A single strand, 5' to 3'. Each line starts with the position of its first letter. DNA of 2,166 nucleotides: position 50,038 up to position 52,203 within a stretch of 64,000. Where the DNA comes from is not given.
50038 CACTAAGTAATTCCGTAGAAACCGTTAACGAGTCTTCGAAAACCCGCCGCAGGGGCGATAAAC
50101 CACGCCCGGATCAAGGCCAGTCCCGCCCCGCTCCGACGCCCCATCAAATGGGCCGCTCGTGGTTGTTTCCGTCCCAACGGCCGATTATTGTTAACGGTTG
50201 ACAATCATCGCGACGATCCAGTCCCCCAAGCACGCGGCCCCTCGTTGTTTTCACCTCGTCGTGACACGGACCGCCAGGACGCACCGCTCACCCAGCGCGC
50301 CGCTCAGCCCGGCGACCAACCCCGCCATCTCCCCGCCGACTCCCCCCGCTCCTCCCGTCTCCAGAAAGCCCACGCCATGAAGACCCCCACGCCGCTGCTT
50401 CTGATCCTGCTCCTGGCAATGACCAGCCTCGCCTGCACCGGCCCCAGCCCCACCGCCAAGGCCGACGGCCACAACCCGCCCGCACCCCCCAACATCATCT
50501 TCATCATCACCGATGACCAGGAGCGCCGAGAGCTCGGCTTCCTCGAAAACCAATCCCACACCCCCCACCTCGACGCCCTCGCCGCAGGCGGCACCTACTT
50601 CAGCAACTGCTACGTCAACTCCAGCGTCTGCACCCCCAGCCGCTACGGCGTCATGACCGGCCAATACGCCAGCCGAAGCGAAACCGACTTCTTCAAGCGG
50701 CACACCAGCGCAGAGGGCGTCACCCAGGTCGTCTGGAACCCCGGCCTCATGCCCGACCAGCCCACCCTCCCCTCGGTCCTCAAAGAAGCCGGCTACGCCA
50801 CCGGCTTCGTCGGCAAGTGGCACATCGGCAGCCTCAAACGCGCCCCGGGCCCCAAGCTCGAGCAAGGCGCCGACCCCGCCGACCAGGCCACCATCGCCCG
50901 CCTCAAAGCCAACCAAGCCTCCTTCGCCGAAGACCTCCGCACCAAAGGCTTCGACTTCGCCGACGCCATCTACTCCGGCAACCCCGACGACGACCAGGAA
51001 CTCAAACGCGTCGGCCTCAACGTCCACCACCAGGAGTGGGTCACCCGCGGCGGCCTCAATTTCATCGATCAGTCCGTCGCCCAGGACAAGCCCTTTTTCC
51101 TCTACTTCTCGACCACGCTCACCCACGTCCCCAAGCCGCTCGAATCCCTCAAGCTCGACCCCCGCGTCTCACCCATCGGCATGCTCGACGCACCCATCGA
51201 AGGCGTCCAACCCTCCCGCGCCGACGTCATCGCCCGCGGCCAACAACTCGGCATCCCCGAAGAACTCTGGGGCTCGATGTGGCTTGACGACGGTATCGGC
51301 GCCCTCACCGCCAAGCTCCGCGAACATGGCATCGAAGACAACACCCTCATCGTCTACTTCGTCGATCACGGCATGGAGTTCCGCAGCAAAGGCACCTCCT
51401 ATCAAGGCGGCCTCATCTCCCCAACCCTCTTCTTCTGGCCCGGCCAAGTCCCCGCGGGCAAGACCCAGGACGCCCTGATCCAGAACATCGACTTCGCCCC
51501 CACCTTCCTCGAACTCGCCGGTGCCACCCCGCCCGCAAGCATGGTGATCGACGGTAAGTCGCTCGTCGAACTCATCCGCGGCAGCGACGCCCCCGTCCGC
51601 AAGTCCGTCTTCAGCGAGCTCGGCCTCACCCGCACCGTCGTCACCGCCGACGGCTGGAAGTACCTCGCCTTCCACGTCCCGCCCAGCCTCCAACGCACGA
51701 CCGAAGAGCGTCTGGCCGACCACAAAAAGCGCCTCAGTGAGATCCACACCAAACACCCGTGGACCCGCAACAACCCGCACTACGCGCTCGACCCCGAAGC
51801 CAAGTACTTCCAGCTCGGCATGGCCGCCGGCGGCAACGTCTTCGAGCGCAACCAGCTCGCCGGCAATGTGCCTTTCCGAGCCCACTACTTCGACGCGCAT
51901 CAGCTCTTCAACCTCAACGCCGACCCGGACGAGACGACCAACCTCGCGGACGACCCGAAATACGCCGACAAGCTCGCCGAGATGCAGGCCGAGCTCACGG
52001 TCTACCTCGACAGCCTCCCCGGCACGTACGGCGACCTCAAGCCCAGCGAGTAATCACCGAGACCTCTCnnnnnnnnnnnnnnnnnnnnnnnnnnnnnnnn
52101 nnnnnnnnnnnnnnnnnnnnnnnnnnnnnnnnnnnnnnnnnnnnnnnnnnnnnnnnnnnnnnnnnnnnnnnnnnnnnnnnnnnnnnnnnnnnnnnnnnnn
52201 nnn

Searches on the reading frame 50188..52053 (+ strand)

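Call 66: search_protein_families(library=pfam, proteins=[window:50188-52053:+], max_evalue=0.00001)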
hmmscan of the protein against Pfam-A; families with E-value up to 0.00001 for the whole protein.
window:50188-52053:+ (621 aa): 2 families
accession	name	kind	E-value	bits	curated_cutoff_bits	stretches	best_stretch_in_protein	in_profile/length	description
PF00884.28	Sulfatase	-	3.5e-45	155.1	25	1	101-446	1-301/301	Sulfatase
PF16347.10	SGSH_C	-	5.1e-17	62.9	29.3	1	403-475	10-81/154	N-sulphoglucosamine sulphohydrolase, C-terminal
